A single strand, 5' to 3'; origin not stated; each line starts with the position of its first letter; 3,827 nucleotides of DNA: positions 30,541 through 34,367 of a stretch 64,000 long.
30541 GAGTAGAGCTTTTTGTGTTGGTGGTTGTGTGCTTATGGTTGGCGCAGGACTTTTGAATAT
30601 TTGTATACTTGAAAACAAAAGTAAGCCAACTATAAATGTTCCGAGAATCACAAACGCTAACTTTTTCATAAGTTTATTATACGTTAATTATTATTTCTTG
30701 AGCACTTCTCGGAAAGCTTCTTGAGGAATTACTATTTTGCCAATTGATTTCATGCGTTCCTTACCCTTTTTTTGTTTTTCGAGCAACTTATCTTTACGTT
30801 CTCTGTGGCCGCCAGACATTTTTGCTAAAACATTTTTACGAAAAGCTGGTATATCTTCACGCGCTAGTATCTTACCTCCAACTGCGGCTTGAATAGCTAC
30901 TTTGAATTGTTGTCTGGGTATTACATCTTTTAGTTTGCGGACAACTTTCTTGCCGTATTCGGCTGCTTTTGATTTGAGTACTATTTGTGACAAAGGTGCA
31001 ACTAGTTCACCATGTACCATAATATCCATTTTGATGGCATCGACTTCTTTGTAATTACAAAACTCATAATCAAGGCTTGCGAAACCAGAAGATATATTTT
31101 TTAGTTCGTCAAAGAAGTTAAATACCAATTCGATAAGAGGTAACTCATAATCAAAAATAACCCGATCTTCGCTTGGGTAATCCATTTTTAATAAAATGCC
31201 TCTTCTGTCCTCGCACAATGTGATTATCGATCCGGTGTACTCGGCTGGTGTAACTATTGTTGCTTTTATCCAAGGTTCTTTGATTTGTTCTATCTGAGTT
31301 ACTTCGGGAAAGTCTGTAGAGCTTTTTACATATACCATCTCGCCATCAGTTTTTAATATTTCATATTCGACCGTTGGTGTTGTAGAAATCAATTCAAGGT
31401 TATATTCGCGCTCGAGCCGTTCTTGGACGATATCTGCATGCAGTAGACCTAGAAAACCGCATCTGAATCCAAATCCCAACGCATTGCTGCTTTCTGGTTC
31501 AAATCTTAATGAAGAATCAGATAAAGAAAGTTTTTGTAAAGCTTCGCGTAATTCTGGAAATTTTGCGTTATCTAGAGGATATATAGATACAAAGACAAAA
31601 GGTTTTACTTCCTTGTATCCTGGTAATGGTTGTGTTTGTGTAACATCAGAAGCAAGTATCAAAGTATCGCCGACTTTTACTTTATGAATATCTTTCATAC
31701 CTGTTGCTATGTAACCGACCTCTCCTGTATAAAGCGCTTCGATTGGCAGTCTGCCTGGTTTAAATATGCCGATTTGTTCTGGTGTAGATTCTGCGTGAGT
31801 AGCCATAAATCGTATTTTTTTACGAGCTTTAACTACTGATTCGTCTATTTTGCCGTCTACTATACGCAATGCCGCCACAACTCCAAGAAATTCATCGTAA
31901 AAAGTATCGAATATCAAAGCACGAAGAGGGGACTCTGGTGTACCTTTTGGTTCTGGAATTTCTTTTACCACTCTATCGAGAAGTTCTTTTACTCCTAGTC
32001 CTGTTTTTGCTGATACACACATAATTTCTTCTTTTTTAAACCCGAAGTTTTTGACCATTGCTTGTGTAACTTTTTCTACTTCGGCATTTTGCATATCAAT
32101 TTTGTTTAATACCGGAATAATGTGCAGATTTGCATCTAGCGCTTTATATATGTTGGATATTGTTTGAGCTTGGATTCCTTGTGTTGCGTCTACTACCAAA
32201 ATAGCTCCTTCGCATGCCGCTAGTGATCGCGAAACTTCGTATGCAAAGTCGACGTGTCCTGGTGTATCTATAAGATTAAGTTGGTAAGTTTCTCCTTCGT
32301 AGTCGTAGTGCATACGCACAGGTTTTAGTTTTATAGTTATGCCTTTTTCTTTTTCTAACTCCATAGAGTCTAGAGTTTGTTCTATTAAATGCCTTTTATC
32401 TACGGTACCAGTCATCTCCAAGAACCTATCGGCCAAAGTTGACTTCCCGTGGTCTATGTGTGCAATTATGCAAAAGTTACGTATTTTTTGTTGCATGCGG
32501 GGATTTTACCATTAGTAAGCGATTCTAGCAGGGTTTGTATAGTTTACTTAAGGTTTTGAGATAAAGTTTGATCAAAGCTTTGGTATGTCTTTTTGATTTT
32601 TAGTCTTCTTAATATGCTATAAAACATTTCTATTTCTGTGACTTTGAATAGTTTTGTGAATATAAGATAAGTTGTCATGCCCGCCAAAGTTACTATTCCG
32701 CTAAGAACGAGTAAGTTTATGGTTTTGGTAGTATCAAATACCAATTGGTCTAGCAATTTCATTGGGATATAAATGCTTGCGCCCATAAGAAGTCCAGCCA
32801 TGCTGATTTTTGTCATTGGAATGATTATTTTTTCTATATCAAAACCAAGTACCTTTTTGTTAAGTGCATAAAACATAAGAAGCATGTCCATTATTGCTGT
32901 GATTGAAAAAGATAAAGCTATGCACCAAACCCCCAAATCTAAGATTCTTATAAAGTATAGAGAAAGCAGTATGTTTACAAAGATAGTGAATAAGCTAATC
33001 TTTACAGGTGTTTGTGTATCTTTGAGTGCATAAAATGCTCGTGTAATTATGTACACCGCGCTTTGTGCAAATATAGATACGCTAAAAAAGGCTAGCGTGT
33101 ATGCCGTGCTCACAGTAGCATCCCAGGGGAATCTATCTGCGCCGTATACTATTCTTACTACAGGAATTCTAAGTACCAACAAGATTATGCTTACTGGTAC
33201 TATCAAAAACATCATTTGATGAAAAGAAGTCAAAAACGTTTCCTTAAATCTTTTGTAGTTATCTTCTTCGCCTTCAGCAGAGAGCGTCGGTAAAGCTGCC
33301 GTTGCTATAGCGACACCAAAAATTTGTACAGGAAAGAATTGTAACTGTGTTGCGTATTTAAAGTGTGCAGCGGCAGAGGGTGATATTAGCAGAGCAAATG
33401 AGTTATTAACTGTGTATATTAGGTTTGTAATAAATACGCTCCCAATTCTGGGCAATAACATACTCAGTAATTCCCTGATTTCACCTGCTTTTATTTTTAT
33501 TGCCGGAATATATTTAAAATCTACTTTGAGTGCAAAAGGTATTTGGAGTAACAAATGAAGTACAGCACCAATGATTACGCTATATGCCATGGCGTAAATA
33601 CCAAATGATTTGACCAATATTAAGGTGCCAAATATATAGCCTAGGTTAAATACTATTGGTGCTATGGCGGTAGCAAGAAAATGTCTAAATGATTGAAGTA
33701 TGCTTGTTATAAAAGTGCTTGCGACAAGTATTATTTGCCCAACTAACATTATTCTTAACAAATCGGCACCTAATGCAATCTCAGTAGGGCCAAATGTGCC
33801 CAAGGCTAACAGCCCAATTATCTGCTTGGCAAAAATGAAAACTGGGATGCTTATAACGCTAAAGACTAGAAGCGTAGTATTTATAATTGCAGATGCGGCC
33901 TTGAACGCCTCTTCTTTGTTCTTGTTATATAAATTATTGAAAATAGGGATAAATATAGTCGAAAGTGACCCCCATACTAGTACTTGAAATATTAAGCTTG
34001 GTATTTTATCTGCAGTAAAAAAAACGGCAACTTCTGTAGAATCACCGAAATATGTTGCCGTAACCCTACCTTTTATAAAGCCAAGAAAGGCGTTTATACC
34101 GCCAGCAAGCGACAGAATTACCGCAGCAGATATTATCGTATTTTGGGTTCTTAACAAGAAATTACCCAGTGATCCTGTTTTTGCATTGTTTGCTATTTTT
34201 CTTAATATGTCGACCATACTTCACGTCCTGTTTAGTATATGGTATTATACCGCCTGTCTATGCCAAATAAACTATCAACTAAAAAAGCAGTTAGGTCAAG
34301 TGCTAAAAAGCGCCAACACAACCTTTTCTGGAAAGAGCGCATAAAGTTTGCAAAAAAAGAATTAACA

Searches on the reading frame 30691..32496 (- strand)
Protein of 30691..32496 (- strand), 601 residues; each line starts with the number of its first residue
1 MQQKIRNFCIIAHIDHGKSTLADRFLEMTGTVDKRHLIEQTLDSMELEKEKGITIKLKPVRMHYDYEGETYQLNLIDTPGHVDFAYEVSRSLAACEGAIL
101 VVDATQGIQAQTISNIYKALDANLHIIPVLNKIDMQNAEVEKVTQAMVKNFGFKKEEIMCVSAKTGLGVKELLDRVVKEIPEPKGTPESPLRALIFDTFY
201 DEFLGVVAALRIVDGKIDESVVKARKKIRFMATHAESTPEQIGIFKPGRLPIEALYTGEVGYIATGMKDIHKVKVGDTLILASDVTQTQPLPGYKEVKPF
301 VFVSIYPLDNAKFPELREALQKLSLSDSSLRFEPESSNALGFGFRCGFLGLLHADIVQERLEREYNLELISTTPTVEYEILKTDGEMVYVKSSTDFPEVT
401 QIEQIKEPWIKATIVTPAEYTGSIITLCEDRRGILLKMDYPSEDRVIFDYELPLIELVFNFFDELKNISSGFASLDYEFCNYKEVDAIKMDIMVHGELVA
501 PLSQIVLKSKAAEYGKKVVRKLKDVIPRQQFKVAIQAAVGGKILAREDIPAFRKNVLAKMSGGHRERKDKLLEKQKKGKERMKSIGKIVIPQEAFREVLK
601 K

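Call 38: search_protein_families(library=pfam, proteins=[window:30691-32496:-], max_evalue=0.00001)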
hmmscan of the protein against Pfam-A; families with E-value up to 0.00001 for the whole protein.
window:30691-32496:- (601 aa): 5 families
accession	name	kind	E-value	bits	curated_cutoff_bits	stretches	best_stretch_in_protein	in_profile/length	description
PF00009.33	GTP_EFTU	-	6e-58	196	26.5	1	4-181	2-187/188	Elongation factor Tu GTP binding domain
PF06421.17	LepA_C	-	8.1e-41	138.9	29.7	1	494-600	1-107/107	GTP-binding protein LepA C-terminus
PF00679.30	EFG_C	-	7.7e-22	77.6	27.9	1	405-491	2-87/89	Elongation factor G C-terminus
PF00071.28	Ras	-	5.3e-09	36.3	21.6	1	46-181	23-161/162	Ras family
PF14492.12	EFG_III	-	4.6e-06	27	27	0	298-370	3-72/75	Elongation Factor G, domain III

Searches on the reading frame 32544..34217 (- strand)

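Call 38: search_protein_families(library=pfam, proteins=[window:32544-34217:-], max_evalue=0.00001)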
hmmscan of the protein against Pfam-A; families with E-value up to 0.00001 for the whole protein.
window:32544-34217:- (557 aa): 4 families
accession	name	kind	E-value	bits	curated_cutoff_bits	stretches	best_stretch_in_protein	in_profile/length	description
PF03023.19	MurJ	-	3.4e-76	257.1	27.4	1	54-487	2-434/451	Lipid II flippase MurJ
PF13440.11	Polysacc_synt_3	-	1.4e-10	41.3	23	1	114-360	52-286/293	Polysaccharide biosynthesis protein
PF01554.23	MatE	-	1.4e-07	31.8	24.9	1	256-419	1-159/161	MatE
PF01943.22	Polysacc_synt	-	3.8e-06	27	28.2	1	100-313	67-271/274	Polysaccharide biosynthesis protein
